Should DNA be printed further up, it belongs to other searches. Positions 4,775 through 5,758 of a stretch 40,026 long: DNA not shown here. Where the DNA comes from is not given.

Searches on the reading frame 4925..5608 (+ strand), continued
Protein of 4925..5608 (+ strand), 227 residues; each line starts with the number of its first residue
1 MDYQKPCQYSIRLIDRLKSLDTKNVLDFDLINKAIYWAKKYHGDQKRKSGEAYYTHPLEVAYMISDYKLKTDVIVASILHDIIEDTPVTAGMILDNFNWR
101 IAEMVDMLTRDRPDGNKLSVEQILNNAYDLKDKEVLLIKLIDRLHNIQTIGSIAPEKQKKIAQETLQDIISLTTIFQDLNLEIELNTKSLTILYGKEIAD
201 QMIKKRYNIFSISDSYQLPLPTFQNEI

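Call 23: find_encoding_contigs(protein=P0142, flank=6000, max_places=4)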
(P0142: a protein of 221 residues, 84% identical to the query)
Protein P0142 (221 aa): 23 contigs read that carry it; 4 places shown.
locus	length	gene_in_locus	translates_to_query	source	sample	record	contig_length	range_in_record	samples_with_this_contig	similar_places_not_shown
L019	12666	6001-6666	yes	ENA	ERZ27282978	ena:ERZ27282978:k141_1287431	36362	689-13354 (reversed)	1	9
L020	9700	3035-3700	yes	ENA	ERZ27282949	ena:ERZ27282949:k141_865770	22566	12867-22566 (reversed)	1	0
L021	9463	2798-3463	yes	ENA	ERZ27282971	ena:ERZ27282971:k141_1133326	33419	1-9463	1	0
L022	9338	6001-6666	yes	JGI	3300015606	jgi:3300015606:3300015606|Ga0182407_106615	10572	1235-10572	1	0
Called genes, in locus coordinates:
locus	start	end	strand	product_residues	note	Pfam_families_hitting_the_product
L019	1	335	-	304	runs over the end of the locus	PF12760:Zn_ribbon_IS1595, PF12762:DDE_Tnp_IS1595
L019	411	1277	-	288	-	PF03837:RecT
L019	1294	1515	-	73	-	PF12844:HTH_19 (weak)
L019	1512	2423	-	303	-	PF09588:YqaJ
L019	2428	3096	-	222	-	PF13936:HTH_38 (faint)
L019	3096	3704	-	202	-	-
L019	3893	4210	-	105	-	PF01978:TrmB (weak)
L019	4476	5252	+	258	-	-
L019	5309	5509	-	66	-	PF07798:CCDC90-like (faint)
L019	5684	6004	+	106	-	-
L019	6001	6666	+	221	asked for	PF13328:HD_4, PF01966:HD (weak)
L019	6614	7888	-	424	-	PF00083:Sugar_tr, PF07690:MFS_1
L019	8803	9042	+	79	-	-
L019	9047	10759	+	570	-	PF00270:DEAD, PF04851:ResIII, PF13604:AAA_30 (weak), PF18766:SWI2_SNF2, PF00271:Helicase_C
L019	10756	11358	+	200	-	-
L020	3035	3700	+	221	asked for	PF13328:HD_4, PF01966:HD (weak)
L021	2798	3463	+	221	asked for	PF13328:HD_4, PF01966:HD (weak)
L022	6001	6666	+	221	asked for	PF13328:HD_4, PF01966:HD (weak)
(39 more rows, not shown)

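Call 33: find_related_loci(query=window:4925-5608:+, collection=genome_contigs, flank=4000)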
Query window:4925-5608:+ (227 aa) in genome_contigs; peptide patterns used: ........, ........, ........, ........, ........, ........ (x = any residue, [..] = any of these).
217 stretches matched a pattern; 93 encode a relative of the query (tblastn E <= 1e-3); the best 80 are kept; 80 distinct loci.
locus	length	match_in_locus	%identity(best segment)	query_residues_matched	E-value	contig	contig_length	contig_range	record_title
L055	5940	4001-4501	72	7-173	3e-81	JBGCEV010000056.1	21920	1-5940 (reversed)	MAG: Rickettsiaceae bacterium isolate SGMAG-38 contig56, whole genome shotgun sequence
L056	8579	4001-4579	71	1-193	9e-90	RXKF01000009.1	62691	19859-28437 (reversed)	MAG: Rickettsiales bacterium isolate AWTP1-34 sample_33_scaffold_64, whole genome shotgun sequence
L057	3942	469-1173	53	5-225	2e-67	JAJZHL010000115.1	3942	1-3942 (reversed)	MAG: Proteobacteria bacterium isolate LL7.bin32 NODE_37323_length_3942_cov_1.011271, whole genome shotgun sequence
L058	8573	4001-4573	49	7-196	3e-53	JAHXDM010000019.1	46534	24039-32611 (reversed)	MAG: Rickettsia endosymbiont of Bradysia coprophila isolate Holo2-sym-1 contig_544, whole genome shotgun sequence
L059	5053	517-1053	49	6-182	2e-49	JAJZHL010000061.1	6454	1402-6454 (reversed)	MAG: Proteobacteria bacterium isolate LL7.bin32 NODE_17007_length_6454_cov_0.838154, whole genome shotgun sequence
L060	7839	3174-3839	43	7-227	1e-44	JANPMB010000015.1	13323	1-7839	MAG: Amoebophilaceae bacterium isolate VAR_48_metabat_363 VAR_48_k141_2783389, whole genome shotgun sequence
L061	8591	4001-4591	44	26-226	2e-44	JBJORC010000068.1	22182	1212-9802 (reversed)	MAG: Bacteroidota bacterium isolate yakimariver_2019_sw_WHONDRS-S19S_0060_B_bin.85 scaffold_2999928, whole genome shotgu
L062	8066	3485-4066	44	24-227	2e-43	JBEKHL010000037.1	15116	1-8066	MAG: Gammaproteobacteria bacterium isolate SPRUCE 276 SPRUCE_276_37, whole genome shotgun sequence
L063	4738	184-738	43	7-185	1e-41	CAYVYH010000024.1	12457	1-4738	MAG TPA_asm: uncultured Cytophagales bacterium isolate binchicken_co214_72 genome assembly, contig: NODE_5874_length_124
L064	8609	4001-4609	42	5-203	4e-43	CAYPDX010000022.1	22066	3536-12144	MAG TPA_asm: uncultured Rickettsia sp. isolate SRP296810_co1_77 genome assembly, contig: NODE_2323_length_22066_cov_5.92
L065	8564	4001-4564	40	27-206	4e-32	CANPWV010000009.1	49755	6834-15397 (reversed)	MAG: uncultured Clostridia bacterium isolate Lapin-004__bin20 genome assembly, contig: Lapin-004__NODE_773_length_49755_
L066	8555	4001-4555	40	30-206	3e-31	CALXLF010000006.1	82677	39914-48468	MAG: uncultured Clostridia bacterium isolate BRZ_PP__bin59 genome assembly, contig: BRZ_PP__NODE_425_length_82677_cov_9.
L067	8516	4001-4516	40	27-193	5e-29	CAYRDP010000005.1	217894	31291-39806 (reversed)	MAG TPA_asm: uncultured Bacteriovoracaceae bacterium isolate SRP200020_co5_21 genome assembly, contig: NODE_51_length_21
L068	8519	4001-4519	38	27-194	3e-28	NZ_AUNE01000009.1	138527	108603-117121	Bacteriovorax sp. BSW11_IV contig00014, whole genome shotgun sequence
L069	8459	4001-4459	40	27-174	2e-28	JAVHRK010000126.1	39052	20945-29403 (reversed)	MAG: Bacteriovoracaceae bacterium isolate WB02no9_34_12 NODE_482_length_39052_cov_7.417314, whole genome shotgun sequenc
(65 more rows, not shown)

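Call 35: find_encoding_contigs(protein=window:4925-5608:+, flank=10000, max_places=2)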
Protein window:4925-5608:+ (227 aa): 2 contigs read that carry it; 2 places shown.
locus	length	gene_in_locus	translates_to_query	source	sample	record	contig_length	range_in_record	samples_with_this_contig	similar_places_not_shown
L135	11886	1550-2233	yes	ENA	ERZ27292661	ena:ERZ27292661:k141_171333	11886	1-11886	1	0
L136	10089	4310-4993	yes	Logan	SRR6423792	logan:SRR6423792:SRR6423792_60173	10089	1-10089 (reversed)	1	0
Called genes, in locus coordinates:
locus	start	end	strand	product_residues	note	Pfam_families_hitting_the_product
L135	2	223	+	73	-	?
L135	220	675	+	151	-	PF00959:Phage_lysozyme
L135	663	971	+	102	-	PF06356:DUF1064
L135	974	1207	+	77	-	-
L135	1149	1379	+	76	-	-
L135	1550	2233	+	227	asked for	PF13328:HD_4, PF01966:HD (weak)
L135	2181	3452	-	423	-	PF00083:Sugar_tr, PF07690:MFS_1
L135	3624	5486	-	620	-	-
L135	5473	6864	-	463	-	-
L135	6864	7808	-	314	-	-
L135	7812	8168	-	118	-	-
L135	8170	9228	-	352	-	-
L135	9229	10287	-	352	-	-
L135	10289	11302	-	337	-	-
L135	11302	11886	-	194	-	?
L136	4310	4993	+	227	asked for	PF13328:HD_4, PF01966:HD (weak)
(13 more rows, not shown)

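Call 38: search_protein_families(library=phrogs, proteins=[window:4925-5608:+], max_evalue=0.01)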
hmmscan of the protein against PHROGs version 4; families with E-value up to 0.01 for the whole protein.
window:4925-5608:+ (227 aa): 3 families
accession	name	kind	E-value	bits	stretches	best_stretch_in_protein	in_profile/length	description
phrog_990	-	other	6.2e-28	99.1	1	28-150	152-269/374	metal-dependent phosphohydrolase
phrog_15275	-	unknown function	3.5e-17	63.8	1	27-172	26-174/223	-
phrog_32047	-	other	1.9e-08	35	1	44-98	39-95/301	phosphohydrolase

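Call 42: search_dna_similar(query=window:4925-5608:+, collection=plasmids, mode=protein, max_rows=25, max_evalue=1e-20)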
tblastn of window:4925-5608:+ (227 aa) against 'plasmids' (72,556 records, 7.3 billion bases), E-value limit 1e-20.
Records with a match: 50; places in all: 57; records where one place covers at least 80% of the query: 14.
Best place of each record, by identity: 60-80% 7; <60% 43.
By first word of the organism name: Candidatus 9; Azospirillum 8; Rickettsia 7; Escherichia 4; Listeria 2; Klebsiella 2; Neisseria 2; Proteus 2; Bacteroides 1; Tsukamurella 1; and 12 more.
By predicted mobility (MOB-suite, as given by PLSDB): non-mobilizable 42; mobilizable 6; conjugative 2.
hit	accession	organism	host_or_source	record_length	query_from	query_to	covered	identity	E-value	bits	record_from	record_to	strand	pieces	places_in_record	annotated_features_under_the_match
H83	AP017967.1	Candidatus Megaera polyxenophila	-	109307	1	227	100%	65.1%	6e-91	298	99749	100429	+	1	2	guanosine polyphosphate pyrophosphohydrolase | MFS transporter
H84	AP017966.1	Candidatus Megaera polyxenophila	-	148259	1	214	94%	65.9%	9e-86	283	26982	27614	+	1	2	guanosine polyphosphate pyrophosphohydrolase | MFS transporter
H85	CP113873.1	Candidatus Megaera polyxenophila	Euplotes woodruffi,mixed host and ...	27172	1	185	81%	75.1%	3e-85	282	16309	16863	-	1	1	Putative SpoT-like (p)ppGpp synthetase domain protein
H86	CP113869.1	Candidatus Megaera polyxenophila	Euplotes woodruffi,mixed host and ...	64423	1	227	100%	61.2%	4e-82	273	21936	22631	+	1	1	Putative SpoT-like (p)ppGpp synthetase domain protein | MFS transporter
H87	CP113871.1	Candidatus Megaera polyxenophila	Euplotes woodruffi,mixed host and ...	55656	1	185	81%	71.9%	5e-86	284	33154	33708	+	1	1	Putative SpoT-like (p)ppGpp synthetase domain protein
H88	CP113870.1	Candidatus Megaera polyxenophila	Euplotes woodruffi,mixed host and ...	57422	1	193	85%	65.8%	4e-80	268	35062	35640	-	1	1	Putative SpoT-like (p)ppGpp synthetase domain protein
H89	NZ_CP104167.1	Candidatus Megaera polyxenophila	Cryptomonas gyropyrenoidosa SAG ...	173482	1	197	87%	61.1%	1e-74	252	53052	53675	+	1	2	HD domain-containing protein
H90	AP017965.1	Candidatus Megaera polyxenophila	-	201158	1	221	97%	46.1%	1e-49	180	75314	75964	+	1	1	guanosine polyphosphate pyrophosphohydrolase | MFS transporter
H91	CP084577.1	Candidatus Megaira endosymbiont of Mesostigma viride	Mesostigma viride,algae ...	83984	1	221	97%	46.1%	1e-49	180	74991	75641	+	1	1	HD domain-containing protein | MFS transporter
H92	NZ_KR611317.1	Rickettsia endosymbiont of Ixodes pacificus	-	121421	7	227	97%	44.5%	6e-50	181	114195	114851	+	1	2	MFS transporter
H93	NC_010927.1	Rickettsia monacensis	-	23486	31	206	78%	50.6%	6e-43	161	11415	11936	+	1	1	MFS transporter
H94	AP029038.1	Rickettsia endosymbiont of Nesidiocoris tenuis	insect gut metagenome,Nesidiocoris ...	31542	5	182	78%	45.9%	1e-40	154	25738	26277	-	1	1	HD domain-containing protein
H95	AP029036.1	Rickettsia endosymbiont of Nesidiocoris tenuis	insect gut metagenome,Nesidiocoris ...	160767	4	186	81%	41.8%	5e-32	129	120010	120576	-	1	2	HD domain-containing protein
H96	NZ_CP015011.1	Rickettsia bellii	Amblyomma neumanni,Cell culture isolate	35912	7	186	79%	41.4%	2e-32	130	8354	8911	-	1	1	HD domain-containing protein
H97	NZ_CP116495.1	Rickettsia asembonensis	Ctenocephalides orientis,insect ...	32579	4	165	71%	44.6%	8e-32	129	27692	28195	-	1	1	HD domain-containing protein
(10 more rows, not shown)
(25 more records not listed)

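Call 48: search_solved_structures(query=A2, max_evalue=0.001, show_alignments=0)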
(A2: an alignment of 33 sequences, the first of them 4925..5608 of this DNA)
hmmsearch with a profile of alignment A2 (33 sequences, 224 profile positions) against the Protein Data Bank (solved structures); distinct sequences matched with E-value up to 0.001: 23.
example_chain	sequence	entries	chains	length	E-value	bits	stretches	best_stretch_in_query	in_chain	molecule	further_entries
7qps_A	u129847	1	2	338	3.4e-35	124.8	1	28-205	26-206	ACT domain protein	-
8acu_A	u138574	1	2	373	1.5e-34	122.7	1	11-202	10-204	GTP pyrophosphokinase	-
7qpr_A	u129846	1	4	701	1.5e-34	122.6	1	28-205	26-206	ACT domain protein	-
6yxa_A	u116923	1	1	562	2.5e-34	121.9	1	11-202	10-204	GTP pyrophosphokinase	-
5xnx_A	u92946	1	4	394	1.1e-33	119.8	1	26-200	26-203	Bifunctional (p)ppGpp synthase/hydrolase RelA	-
8fr8_I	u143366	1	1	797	1.2e-33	119.6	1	26-200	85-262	GTP pyrophosphokinase RelA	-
1vj7_A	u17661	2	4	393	1.4e-32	116.2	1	24-202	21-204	Bifunctional RELA/SPOT | Bifunctional (p)ppGpp synthase/hydrolase RelA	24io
7oiw_A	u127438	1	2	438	1.5e-30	109.6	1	29-200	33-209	GTP pyrophosphokinase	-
6s2t_A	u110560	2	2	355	9.8e-28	100.4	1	30-201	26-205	(P)ppGpp synthetase I, SpoT/RelA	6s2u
7ohg_A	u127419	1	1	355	9.8e-28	100.4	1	30-201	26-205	Guanosine-3',5'-bis(Diphosphate) 3'-pyrophosphohydrolase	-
6s2v_A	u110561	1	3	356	9.9e-28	100.3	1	30-201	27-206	(P)ppGpp synthetase I, SpoT/RelA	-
9s6k_B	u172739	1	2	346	5.1e-27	98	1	16-205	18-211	GTP pyrophosphokinase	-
4yf1_A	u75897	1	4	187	1.2e-18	70.7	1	41-152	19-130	Lmo0812 protein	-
3nr1_A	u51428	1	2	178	6.7e-17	64.9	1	34-187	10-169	HD domain-containing protein 3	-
5vxa_A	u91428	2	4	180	1.1e-15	61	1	34-187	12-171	Guanosine-3',5'-bis(diphosphate) 3'-pyrophosphohydrolase MESH1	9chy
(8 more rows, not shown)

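Call 76: find_related_loci(query=window:4925-5608:+, collection=viral_contigs, flank=5000)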
Query window:4925-5608:+ (227 aa) in viral_contigs; peptide patterns used: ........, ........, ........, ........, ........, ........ (x = any residue, [..] = any of these).
20 stretches matched a pattern; 12 encode a relative of the query (tblastn E <= 1e-3); 12 distinct loci.
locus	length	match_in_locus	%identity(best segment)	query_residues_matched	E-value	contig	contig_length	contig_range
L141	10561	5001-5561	78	1-190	3e-98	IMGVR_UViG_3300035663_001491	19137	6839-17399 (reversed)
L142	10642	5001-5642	71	1-219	6e-95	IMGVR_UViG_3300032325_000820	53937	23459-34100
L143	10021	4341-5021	64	1-227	1e-94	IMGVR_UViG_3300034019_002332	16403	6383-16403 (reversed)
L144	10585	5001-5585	74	1-192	3e-92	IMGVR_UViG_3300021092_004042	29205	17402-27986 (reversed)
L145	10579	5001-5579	72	1-193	7e-91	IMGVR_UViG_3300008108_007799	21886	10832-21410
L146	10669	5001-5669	63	1-226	1e-86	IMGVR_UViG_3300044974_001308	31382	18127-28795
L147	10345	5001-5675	64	1-226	1e-83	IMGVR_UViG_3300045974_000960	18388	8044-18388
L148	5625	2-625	62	16-226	2e-77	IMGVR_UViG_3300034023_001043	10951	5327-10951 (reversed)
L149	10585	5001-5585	74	1-192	3e-92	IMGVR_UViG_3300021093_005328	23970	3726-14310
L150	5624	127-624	62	1-166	2e-67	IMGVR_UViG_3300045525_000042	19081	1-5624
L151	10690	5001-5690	50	1-227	2e-64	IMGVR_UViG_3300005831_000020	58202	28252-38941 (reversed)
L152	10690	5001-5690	50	1-227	2e-64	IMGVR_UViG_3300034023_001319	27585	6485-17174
